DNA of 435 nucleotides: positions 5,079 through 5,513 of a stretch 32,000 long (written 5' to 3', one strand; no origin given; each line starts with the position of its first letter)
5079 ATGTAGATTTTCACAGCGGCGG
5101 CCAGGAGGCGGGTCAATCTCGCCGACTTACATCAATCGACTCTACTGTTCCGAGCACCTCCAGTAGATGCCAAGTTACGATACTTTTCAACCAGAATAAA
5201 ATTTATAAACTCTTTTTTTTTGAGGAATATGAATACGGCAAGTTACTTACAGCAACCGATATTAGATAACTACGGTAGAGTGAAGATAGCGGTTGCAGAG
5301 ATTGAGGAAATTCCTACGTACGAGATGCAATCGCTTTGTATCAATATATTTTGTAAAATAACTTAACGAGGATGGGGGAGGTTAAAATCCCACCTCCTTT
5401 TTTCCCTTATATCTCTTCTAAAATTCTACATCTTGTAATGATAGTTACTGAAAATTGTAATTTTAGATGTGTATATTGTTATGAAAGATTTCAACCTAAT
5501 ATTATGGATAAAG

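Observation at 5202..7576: Candidate RiPP-type operon: unlisted 45-aa two-Cys peptide, twitch-like radical SAM enzyme and MFS exporter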

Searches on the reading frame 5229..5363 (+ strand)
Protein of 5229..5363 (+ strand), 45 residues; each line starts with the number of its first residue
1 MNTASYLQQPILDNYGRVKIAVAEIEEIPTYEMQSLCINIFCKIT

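Call 3: search_protein_families(library=ncbifam, proteins=[window:5229-5363:+], max_evalue=0.1)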
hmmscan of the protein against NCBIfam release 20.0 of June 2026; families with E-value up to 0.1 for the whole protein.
window:5229-5363:+ (45 aa): 0 families

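Call 4: search_protein_families(library=pfam, proteins=[window:5229-5363:+], max_evalue=0.1)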
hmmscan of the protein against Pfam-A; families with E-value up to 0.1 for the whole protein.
window:5229-5363:+ (45 aa): 0 families

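Call 7: search_protein_families(library=padloc, proteins=[window:5229-5363:+], max_evalue=0.1)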
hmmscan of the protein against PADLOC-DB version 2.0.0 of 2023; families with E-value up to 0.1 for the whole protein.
window:5229-5363:+ (45 aa): 0 families
